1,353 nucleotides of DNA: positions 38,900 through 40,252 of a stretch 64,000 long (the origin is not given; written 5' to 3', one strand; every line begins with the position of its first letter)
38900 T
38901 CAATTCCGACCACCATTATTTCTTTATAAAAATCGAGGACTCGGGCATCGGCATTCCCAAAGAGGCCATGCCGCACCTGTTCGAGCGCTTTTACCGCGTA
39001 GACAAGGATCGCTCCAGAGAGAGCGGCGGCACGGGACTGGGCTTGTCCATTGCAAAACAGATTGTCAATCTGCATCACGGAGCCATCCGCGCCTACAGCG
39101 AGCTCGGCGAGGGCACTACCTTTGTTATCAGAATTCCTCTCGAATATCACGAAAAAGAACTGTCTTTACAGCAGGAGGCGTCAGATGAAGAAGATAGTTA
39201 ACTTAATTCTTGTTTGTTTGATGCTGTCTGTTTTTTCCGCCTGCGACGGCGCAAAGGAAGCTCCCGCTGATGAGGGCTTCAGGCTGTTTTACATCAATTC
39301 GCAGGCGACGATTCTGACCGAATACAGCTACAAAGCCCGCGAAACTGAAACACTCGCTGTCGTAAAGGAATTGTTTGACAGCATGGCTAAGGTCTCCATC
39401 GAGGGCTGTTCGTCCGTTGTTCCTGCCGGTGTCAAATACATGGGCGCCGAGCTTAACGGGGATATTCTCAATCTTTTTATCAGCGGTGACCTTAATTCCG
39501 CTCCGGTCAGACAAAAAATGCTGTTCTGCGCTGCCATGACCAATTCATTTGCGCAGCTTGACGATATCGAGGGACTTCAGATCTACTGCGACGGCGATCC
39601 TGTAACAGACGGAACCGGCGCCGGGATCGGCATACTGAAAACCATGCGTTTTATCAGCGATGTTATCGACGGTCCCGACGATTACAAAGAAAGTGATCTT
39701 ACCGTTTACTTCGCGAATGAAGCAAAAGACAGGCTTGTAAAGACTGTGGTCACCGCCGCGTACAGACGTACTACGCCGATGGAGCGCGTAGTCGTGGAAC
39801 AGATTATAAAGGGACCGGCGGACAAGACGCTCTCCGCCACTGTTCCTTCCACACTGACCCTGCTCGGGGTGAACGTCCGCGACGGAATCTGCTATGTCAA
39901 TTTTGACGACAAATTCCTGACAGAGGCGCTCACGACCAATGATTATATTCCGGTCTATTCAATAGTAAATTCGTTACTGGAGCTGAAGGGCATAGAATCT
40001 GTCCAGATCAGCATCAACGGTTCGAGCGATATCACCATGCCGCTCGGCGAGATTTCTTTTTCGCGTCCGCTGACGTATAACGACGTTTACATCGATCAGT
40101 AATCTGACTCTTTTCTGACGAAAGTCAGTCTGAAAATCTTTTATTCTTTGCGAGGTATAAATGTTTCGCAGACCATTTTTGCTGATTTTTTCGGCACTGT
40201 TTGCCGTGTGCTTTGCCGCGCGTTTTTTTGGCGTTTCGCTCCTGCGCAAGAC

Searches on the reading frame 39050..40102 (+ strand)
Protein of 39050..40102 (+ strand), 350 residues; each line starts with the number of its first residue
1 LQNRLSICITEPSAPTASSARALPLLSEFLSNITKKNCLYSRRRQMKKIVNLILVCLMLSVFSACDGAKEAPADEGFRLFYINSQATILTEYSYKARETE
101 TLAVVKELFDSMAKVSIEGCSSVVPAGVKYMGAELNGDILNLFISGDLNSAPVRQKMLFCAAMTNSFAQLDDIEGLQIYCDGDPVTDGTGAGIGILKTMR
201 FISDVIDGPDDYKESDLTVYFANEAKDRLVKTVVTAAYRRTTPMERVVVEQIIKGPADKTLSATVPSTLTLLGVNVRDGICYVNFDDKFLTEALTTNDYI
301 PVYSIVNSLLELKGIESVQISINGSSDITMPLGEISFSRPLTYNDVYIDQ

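Call 62: search_protein_families(library=pfam, proteins=[window:39050-40102:+], max_evalue=0.0001)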
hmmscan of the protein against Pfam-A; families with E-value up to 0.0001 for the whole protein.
window:39050-40102:+ (350 aa): 1 family
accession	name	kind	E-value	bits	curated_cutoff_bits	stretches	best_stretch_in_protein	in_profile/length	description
PF10646.14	Germane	-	2.6e-33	115.5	23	2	218-325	1-114/117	Sporulation and spore germination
